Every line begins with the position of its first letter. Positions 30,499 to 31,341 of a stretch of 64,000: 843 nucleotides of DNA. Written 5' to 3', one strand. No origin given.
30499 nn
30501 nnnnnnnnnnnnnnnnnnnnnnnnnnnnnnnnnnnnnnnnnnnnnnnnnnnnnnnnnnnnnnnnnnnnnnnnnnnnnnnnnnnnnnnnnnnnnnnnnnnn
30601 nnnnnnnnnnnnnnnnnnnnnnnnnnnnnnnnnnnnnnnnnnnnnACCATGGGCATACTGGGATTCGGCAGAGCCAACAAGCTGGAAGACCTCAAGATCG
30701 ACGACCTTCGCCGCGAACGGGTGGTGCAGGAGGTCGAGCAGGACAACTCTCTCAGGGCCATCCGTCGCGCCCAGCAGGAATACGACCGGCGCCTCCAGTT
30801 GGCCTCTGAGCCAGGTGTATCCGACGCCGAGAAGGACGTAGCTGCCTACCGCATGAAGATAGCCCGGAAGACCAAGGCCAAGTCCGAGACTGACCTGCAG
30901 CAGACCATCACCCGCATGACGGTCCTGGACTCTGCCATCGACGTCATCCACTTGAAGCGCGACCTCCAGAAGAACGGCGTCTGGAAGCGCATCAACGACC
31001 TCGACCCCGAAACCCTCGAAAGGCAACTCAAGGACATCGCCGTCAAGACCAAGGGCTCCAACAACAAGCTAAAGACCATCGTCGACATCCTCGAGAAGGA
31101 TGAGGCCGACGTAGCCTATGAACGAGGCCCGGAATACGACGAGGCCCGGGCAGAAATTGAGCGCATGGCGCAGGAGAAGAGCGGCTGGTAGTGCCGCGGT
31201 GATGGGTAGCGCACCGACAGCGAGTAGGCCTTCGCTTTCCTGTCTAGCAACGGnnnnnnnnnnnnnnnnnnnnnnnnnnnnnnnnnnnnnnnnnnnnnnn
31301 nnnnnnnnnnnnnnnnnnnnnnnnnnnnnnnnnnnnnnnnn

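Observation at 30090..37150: Cluster of three tandem, divergent SPFH/Band-7 paralogs with different output modules, bracketed by regulators and TGTCAC-type operator arrays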

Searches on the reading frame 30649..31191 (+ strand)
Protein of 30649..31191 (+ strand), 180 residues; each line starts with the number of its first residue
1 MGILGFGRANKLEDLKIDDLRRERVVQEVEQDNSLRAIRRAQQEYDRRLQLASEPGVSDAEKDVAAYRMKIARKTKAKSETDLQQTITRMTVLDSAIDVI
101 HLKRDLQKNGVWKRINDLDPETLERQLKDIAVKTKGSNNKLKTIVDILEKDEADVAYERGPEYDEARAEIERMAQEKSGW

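Call 3: search_protein_families(library=pfam, proteins=[window:30649-31191:+], max_evalue=1)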
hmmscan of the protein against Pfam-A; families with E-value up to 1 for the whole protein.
window:30649-31191:+ (180 aa): 0 families

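Call 4: search_protein_families(library=padloc, proteins=[window:30649-31191:+], max_evalue=1)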
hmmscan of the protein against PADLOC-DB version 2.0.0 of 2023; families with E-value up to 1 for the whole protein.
window:30649-31191:+ (180 aa): 0 families

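Call 27: search_protein_families(library=pfam, proteins=[window:30649-31191:+], max_evalue=10)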
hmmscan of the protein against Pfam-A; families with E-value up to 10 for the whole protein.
window:30649-31191:+ (180 aa): 2 families
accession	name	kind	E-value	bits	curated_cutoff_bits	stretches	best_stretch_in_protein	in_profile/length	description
PF08702.15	Fib_alpha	-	1.8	9.2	29.9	1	121-171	38-87/143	Fibrinogen alpha/beta chain family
PF11942.13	Spt5_N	-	6.2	8.3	24.2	1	24-90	27-93/97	Spt5 transcription elongation factor, acidic N-terminal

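Call 28: search_protein_families(library=ncbifam, proteins=[window:30649-31191:+], max_evalue=1)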
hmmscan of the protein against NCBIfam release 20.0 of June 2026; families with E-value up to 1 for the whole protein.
window:30649-31191:+ (180 aa): 0 families
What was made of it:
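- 30649..31191 (+): Gene B: 180-aa all-helical protein with a conserved N-terminal MGILGFG motif and a long helical hairpin; no known family. No Pfam, NCBIfam or PADLOC hit (calls 3, 4, 27, 28).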

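Call 29: search_protein_families(library=phrogs, proteins=[window:30649-31191:+], max_evalue=0.1)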
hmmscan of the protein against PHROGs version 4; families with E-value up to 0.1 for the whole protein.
window:30649-31191:+ (180 aa): 1 family
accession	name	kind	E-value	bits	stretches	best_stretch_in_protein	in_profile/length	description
phrog_35454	-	unknown function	0.019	16.3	1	61-155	25-117/119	-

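Call 30: find_homologous_proteins(query=window:30649-31191:+, max_evalue=0.001)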
Query window:30649-31191:+ (180 aa): 77 proteins with E <= 0.001 among 201 candidates.
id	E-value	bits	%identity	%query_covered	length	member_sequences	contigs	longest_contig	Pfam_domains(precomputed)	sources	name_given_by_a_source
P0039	6.8e-107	373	100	100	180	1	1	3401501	-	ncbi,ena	-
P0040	1.9e-95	335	88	100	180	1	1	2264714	-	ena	-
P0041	2.2e-93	329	87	100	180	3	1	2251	-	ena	-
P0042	1.1e-91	323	86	100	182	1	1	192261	-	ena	-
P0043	7.4e-68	246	69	98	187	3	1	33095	-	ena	-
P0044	1.1e-67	245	70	98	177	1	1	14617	-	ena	-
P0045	1.3e-67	245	68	98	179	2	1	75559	-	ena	-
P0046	1.9e-67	244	68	98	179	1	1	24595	-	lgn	-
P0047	1.5e-66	242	64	99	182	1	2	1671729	-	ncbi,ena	-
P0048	1.2e-65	239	66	99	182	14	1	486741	-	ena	-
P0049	1.7e-65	238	66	99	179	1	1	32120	-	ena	-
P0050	2.8e-65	237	67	99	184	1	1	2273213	-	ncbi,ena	-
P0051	3.0e-65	237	65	99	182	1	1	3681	-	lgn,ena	-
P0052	4.9e-65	237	65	99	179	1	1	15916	-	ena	-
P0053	8.6e-65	236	66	99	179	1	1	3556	-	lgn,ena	-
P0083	4.9e-44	168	52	99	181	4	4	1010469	-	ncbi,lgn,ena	-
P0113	4.8e-36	142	44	94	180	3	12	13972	-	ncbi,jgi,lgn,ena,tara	jgi:hypothetical protein|tara:strand:+ start:808 stop:1350 length:543 start_codon:yes stop_codon:yes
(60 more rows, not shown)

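Call 31: find_encoding_contigs(protein=P0039, flank=10000, max_places=2)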
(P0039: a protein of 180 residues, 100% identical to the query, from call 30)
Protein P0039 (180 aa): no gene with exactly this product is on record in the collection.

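Call 32: find_encoding_contigs(protein=P0083, flank=8000, max_places=3)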
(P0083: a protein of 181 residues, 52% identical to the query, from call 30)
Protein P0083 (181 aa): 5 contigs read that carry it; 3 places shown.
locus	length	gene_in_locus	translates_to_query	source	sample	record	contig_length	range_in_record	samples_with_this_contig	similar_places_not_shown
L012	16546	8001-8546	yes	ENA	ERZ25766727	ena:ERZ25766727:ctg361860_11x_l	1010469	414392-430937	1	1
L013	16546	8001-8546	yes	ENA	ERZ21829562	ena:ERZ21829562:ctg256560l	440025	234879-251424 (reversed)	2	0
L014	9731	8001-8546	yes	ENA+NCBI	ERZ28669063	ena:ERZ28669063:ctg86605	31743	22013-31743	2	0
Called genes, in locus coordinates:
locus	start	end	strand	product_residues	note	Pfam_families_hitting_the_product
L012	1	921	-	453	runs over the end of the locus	PF01425:Amidase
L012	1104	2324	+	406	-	PF05721:PhyH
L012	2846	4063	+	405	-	PF05721:PhyH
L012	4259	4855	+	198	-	PF01966:HD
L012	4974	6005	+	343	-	-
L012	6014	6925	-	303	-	PF01557:FAA_hydrolase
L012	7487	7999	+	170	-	PF12728:HTH_17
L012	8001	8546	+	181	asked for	-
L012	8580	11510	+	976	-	PF13360:PQQ_2, PF13570:Beta-prop_ACSF4, PF25292:Beta-prop_CGLA (faint), PF13360:PQQ_2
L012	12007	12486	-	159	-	-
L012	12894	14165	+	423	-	PF13701:DDE_Tnp_1_4, PF01609:DDE_Tnp_1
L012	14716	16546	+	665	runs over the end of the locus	PF13517:FG-GAP_3 (faint), PF01839:FG-GAP, PF26549:Tricorn_N (weak), PF07676:PD40, PF26549:Tricorn_N, PF26550:Tricorn_2nd (weak), PF26549:Tricorn_N, PF07676:PD40, +2 more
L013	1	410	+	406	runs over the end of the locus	PF05721:PhyH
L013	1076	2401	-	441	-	PF13701:DDE_Tnp_1_4, PF01609:DDE_Tnp_1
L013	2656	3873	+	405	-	PF05721:PhyH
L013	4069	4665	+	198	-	PF01966:HD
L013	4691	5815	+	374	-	-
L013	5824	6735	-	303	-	PF01557:FAA_hydrolase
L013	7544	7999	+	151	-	PF12728:HTH_17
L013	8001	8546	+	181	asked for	-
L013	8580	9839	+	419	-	PF01145:Band_7 (weak)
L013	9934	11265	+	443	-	PF13701:DDE_Tnp_1_4, PF01609:DDE_Tnp_1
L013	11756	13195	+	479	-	PF08811:DUF1800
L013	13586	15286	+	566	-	PF05598:DUF772, PF01609:DDE_Tnp_1, PF13751:DDE_Tnp_1_6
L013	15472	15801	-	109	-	-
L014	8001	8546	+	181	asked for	-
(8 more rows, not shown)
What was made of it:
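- Transposases flank L012/L013 (call 32).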

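Call 33: find_encoding_contigs(protein=P0113, flank=8000, max_places=4)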
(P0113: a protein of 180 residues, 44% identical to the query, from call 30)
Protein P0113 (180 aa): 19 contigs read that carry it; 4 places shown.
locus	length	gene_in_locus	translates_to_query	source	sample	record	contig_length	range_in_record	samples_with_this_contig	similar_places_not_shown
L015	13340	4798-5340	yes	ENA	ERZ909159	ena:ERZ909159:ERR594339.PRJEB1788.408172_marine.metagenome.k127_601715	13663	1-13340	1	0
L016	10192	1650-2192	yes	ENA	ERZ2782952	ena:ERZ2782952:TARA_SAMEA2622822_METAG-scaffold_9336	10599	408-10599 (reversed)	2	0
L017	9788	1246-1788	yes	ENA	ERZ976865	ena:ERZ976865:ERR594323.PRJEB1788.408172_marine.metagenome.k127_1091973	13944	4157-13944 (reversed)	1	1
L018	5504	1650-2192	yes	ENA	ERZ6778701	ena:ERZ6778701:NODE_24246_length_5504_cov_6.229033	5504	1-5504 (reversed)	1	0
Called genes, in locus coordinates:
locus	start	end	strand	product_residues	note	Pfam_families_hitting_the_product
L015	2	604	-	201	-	?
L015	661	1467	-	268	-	PF00106:adh_short, PF08659:KR, PF13561:adh_short_C2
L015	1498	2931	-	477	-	PF01425:Amidase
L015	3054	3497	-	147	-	-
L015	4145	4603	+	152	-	PF12728:HTH_17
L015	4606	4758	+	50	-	-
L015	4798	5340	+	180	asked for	-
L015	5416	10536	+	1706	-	PF00069:Pkinase, PF07714:PK_Tyr_Ser-Thr, PF25174:Beta-prop_THOC3 (faint), PF26549:Tricorn_N, PF26550:Tricorn_2nd, PF26549:Tricorn_N, PF07676:PD40, PF26549:Tricorn_N, +2 more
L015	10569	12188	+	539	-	-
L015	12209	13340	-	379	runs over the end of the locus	PF02254:TrkA_N, PF22614:Slo-like_RCK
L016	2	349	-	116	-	?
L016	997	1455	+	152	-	PF12728:HTH_17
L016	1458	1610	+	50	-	-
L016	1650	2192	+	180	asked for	-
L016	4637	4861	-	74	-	-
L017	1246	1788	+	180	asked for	-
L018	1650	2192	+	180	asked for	-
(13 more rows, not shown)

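Call 36: search_solved_structures(query=A4, max_evalue=10)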
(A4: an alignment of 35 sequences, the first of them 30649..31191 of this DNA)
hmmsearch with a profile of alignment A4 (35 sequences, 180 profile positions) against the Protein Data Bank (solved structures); distinct sequences matched with E-value up to 10: 7.
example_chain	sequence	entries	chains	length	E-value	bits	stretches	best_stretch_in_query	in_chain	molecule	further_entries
1ek9_A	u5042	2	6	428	4.3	10.2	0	27-60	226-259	OUTER MEMBRANE PROTEIN TOLC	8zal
5v5s_A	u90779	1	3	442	5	10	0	27-60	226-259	Outer membrane protein TolC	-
9qgy_A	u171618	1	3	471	6.6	9.6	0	27-60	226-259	Outer membrane protein TolC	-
1tqq_A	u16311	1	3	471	6.9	9.6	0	27-60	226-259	Outer membrane protein tolC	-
9tg4_A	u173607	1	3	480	7.3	9.5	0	27-60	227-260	Outer membrane protein TolC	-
5nik_A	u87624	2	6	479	7.3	9.5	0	27-60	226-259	Outer membrane protein TolC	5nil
5ng5_F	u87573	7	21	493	7.9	9.4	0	27-60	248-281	Outer membrane protein TolC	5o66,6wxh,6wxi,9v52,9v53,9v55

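Call 38: predict_structure(alignment_id=A4)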
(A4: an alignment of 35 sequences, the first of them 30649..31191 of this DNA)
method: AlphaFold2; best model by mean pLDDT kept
length: 180 residues; sequences in the alignment: 35
mean_pLDDT: 84.9   pTM: 0.69
mean pLDDT of the five models: 84.9, 83.6, 80.8, 79.3, 78.0
residues with pLDDT >= 90: 93; 70-90: 69; 50-70: 8; < 50: 10
segments of 3 or more residues with pLDDT < 50: 151-159
pLDDT, mean of each block of 10 residues (from residue 1): 77 92 96 97 94 91 91 93 93 92 90 89 86 79 77 45 75 71
secondary structure, 60 per line:
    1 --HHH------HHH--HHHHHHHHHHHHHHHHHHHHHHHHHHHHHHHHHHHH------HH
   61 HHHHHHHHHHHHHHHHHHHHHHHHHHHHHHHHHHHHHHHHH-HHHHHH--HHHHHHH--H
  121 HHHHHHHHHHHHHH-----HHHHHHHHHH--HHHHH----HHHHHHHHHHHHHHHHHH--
elements in order: H17-52 H59-101 H103-108 H111-117 H120-134 H140-149 H152-156 H161-178
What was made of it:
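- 30649..31191 (+): AF2 pLDDT 85, with helices 17-52 and 59-101 plus short helices (call 38).
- On PspA/Vipp1/ESCRT-III superfamily (gene B): The AF2 model has this layout (call 38).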

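Call 41: fold_search(model_id=the predicted structure, library=pdb)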
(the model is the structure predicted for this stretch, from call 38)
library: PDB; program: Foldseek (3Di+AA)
matches with E <= 10: 270; with E <= 0.001: 0
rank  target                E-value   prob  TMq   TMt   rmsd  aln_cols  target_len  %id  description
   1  6ixg_B                1.2e-01  0.95  0.40  0.34  13.2       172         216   19  Crystal structure of native apo SH3BP5 (P41) (released 2019-03-20)
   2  9ijj_d                2.9e-01  0.89  0.44  0.15  19.1       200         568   14  In situ structure of the central apparatus in mouse sperm axoneme. (released 2025-06-04)
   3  6ixe                  3.2e-01  0.85  0.40  0.35  14.0       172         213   19  Crystal structure of SeMet apo SH3BP5 (I41) (released 2019-03-20)
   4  4fzs_A                3.2e-01  0.69  0.37  0.32  20.0       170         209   21  Structure of human SNX1 BAR domain (released 2013-07-10)
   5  6zvr_CB               5.3e-01  0.82  0.41  0.35  29.4       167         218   21  C11 symmetry: Bacterial Vipp1 and PspA are members of the ancient ESCRT-III membrane-remodeling superfamily. (released 2021-08-04)
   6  6djl_B                5.3e-01  0.72  0.40  0.33  13.1       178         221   18  Crystal structure of the Rab11 GEF SH3BP5 bound to nucleotide free Rab11A (released 2018-09-26)
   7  6tz9_A                5.6e-01  0.35  0.27  0.29  24.0       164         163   10  CryoEM reconstruction of membrane-bound ESCRT-III filament composed of CHMP1B only (released 2020-04-08)
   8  6djl_E                5.9e-01  0.66  0.39  0.32  13.9       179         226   18  Crystal structure of the Rab11 GEF SH3BP5 bound to nucleotide free Rab11A (released 2018-09-26)
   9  3qwe                  6.2e-01  0.25  0.24  0.17  23.9       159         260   14  Crystal structure of the N-terminal domain of the GEM interacting protein (released 2011-03-23)
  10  6ixf_B                6.5e-01  0.33  0.30  0.26  13.9       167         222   16  Crystal structure of SeMet apo SH3BP5 (P41) (released 2019-03-20)
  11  6ixv_C                6.9e-01  0.57  0.37  0.31  13.4       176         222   18  Crystal structure of SH3BP5-Rab11a (released 2019-03-20)
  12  4bne_A                8.1e-01  0.66  0.42  0.27  27.8       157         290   10  Pacsin2 Interacts with Membranes and Actin-Filaments (released 2014-05-14)
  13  2efl                  8.6e-01  0.63  0.42  0.28  33.8       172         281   17  Crystal structure of the EFC domain of formin-binding protein 17 (released 2007-05-29)
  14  6z6f_D                8.6e-01  0.47  0.38  0.15  33.4       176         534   14  HDAC-PC (released 2021-02-17)
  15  4bne_B                9.6e-01  0.57  0.42  0.27  28.6       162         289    7  Pacsin2 Interacts with Membranes and Actin-Filaments (released 2014-05-14)
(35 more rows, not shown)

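Call 48: find_related_loci(query=A4, collection=metagenome_contigs, flank=10000)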
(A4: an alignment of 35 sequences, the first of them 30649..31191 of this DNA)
Query A4 (180 aa) in metagenome_contigs; peptide patterns used: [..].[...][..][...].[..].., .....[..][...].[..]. (x = any residue, [..] = any of these).
327 stretches matched a pattern; 71 encode a relative of the query (tblastn E <= 1e-3); 71 distinct loci.
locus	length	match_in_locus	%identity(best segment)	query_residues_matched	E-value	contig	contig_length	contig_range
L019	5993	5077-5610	51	1-178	1e-54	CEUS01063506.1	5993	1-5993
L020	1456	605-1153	46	1-180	4e-51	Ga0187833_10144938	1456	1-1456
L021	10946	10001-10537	49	1-179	2e-49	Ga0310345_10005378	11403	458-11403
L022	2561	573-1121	48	1-180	1e-49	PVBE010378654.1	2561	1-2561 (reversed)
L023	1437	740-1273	48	1-178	8e-51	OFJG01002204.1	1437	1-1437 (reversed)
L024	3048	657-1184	49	1-175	3e-49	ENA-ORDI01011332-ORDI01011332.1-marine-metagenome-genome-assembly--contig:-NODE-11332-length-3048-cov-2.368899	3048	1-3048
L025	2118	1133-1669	48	1-178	1e-49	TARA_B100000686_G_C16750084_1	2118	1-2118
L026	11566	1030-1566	49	1-179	2e-49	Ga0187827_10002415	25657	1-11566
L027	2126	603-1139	49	1-179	5e-49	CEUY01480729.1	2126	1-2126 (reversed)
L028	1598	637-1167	46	1-177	9e-50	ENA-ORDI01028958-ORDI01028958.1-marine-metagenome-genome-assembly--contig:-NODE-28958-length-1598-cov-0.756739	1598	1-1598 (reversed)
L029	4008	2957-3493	51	1-178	7e-48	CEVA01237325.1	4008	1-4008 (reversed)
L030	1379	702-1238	44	1-179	9e-49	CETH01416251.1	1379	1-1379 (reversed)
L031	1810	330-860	46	1-177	2e-47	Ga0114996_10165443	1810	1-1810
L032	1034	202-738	49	1-179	1e-49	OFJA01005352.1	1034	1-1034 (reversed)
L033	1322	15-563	45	1-180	3e-48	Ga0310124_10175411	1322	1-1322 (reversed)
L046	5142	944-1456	47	1-171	1e-44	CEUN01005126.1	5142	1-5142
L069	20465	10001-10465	49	1-155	1e-41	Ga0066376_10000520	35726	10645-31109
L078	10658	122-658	41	1-179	1e-39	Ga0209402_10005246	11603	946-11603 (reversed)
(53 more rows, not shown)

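Call 51: search_protein_families(library=pfam, proteins=[L069:10624-11298:+, L069:11295-11900:+, L069:11940-13001:+, L069:13161-14480:+, L069:14477-15142:+, L078:2430-3221:+, L078:3222-10658:+, L046:2386-3093:+, L046:3090-4961:+], max_evalue=0.01)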
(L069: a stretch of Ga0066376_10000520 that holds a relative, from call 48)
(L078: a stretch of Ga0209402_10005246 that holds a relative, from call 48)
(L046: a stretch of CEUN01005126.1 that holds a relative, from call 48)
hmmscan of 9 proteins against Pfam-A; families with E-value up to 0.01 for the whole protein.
L069:10624-11298:+ (224 aa): 0 families

L069:11295-11900:+ (201 aa): 0 families

L069:11940-13001:+ (353 aa): 0 families

L069:13161-14480:+ (439 aa): 4 families
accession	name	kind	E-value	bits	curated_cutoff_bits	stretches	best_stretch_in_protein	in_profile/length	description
PF02518.31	HATPase_c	-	1.2e-12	48.7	26.4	1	344-433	3-110/111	Histidine kinase-, DNA gyrase B-, and HSP90-like ATPase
PF07730.19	HisKA_3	-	1.7e-07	32.1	24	1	222-287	2-66/68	Histidine kinase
PF13581.12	HATPase_c_2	-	3.3e-07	30.8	27.4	1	335-410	20-112/127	Histidine kinase-like ATPase domain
PF13589.12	HATPase_c_3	-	0.0035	17.8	25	1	361-423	16-76/137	Histidine kinase-, DNA gyrase B-, and HSP90-like ATPase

L069:14477-15142:+ (221 aa): 5 families
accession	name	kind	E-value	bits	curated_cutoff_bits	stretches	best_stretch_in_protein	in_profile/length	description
PF00072.30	Response_reg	-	8e-28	97.3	30.2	1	4-116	1-111/111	Response regulator receiver domain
PF00196.25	GerE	-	4.9e-17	61.7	23.5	1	152-206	3-57/57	Bacterial regulatory proteins, luxR family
PF08281.18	Sigma70_r4_2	-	1.6e-08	34.5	25.7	1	150-194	9-54/54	Sigma-70, region 4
PF04545.22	Sigma70_r4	-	7e-05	22.7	24.1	1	149-194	2-48/50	Sigma-70, region 4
PF13384.12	HTH_23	-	0.0003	21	24.6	1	157-186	8-37/50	Homeodomain-like domain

L078:2430-3221:+ (263 aa): 3 families
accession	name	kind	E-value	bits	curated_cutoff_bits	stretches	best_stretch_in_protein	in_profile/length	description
PF13672.11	PP2C_2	-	1.8e-17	64.1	24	1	49-226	25-185/209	Protein phosphatase 2C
PF00481.26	PP2C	-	2.5e-13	50.7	20.3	1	28-162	12-143/255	Protein phosphatase 2C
PF07228.17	SpoIIE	-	1.7e-10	41.6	25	2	50-153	6-95/192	Stage II sporulation protein E (SpoIIE)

L078:3222-10658:+ (2479 aa): 17 families
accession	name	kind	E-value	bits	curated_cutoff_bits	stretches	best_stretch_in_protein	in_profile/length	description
PF00082.27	Peptidase_S8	-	3.8e-50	171.2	21.8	1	1061-1341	1-276/288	Subtilase family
PF01436.27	NHL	-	3.1e-36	122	20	3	2307-2333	1-27/28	NHL repeat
PF00041.27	fn3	-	6.1e-28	97.3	25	3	510-600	2-82/84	Fibronectin type III domain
PF04151.21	PPC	-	1.6e-23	83.7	25.9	4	294-363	1-69/70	Bacterial pre-peptidase C-terminal domain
PF08450.18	SGL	-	1.1e-09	38.7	26.3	1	2308-2393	134-223/246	SMP-30/Gluconolactonase/LRE-like region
PF06739.17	SBBP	-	7.3e-09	35.9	20.5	0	2355-2369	14-28/38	Beta-propeller repeat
PF25021.1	TEN_NHL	-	1.3e-08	34.7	27.1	0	2309-2334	331-356/357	Teneurin NHL domain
PF06280.18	fn3_5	-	1.1e-07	33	27.6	1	1379-1480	7-111/112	Fn3-like domain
PF16656.11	Pur_ac_phosph_N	-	2.1e-06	28.7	30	0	837-898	12-80/93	Purple acid Phosphatase, N-terminal domain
PF25059.1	FN3_DSCAM-DSCAML_C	-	2.6e-06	28.1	39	0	534-601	14-79/89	DSCAM/DSCAML C-terminal Fn3-like domain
PF24684.1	Vgb_lyase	-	2.7e-05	23.6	50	1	2263-2385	15-128/290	Virginiamycin B lyase family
PF22701.2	Mala_s_1-like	-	0.00013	22.3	27.5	1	2195-2368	39-191/195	Mal s 1 allergenic protein-like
PF13449.12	Phytase-like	-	0.0002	21.8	27.6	0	2358-2403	72-121/284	Esterase-like activity of phytase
PF06977.17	SdiA-regulated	-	0.0042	16.8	21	0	2260-2333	22-91/249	SdiA-regulated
PF15780.11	ASH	-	0.0065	17.1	27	0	1367-1403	6-46/98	Abnormal spindle-like microcephaly-assoc'd, ASPM-SPD-2-Hydin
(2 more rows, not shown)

L046:2386-3093:+ (235 aa): 0 families

L046:3090-4961:+ (623 aa): 0 families

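Call 52: search_protein_representatives(alignment_id=A4)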
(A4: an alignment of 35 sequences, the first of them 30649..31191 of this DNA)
Query: 35 sequences, 180 profile positions. Proteins with E-value up to 0.001 (for the whole library): 96; up to 1e-10: 44; up to 1e-30: 16. The best 96 are listed.
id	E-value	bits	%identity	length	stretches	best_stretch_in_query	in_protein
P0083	1.0e-82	292.5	-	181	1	1-178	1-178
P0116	2.0e-78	278.5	-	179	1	1-178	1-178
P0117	5.5e-74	264.1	-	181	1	1-179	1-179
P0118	2.6e-51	190.2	-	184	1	1-176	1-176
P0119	4.1e-49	183.0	-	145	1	37-179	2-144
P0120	4.2e-48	179.8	-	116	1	65-178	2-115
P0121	3.2e-45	170.4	-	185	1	1-178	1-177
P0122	1.5e-41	158.4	-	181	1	1-179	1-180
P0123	1.7e-38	148.4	-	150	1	5-111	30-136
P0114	3.6e-38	147.4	-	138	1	78-179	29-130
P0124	6.3e-38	146.6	-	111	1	69-178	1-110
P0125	2.5e-35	138.1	-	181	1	1-178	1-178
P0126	2.6e-35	138.1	-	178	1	1-175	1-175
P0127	1.9e-33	132.0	-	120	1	69-179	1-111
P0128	4.8e-33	130.7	-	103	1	10-111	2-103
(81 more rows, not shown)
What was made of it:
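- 30649..31191 (+): 77 clusters and 96 representatives in the two large libraries (calls 30, 52).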

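Call 54: search_protein_families(library=pfam, alignment_id=A5, max_evalue=0.01)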
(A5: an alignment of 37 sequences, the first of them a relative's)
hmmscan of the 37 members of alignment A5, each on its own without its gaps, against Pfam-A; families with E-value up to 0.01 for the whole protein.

A. member 1, P0151 (193 aa): 0 families

B. families by the number of members that match (of 37 scanned): 15 families
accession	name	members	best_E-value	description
PF01145.31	Band_7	1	1.9e-10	SPFH domain / Band 7 family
PF00892.27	EamA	1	4e-10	EamA-like transporter family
PF18074.6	PriA_C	1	5.2e-06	Primosomal protein N C-terminal domain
PF19962.4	EAD9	1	0.00069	Effector-associated domain 9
PF07888.16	CALCOCO1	1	0.0013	Calcium binding and coiled-coil domain (CALCOCO1) like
PF13421.11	Band_7_1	1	0.0015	SPFH domain-Band 7 family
PF04142.21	Nuc_sug_transp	1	0.0025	Nucleotide-sugar transporter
PF06800.18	Sugar_transport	1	0.0025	Sugar transport protein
PF17594.7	GP57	1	0.0037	Phage Tail fiber assembly helper gene product 57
PF21037.2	CCDC138_cc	1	0.0046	Coiled-coil-domain-containing protein 138, coiled-coil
PF14257.11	DUF4349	1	0.0048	Domain of unknown function (DUF4349)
PF23345.1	NUP160_helical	1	0.0051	Nucleoporin NUP160, helical domain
PF24151.2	ArlX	1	0.0079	ArlX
PF08239.17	SH3_3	1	0.0096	Bacterial SH3 domain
PF01935.23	DUF87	1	0.01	Helicase HerA, central domain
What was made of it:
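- On PspA/Vipp1/ESCRT-III superfamily (gene B): Distant B-like proteins carry no PspA or Snf7 domain (call 54).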
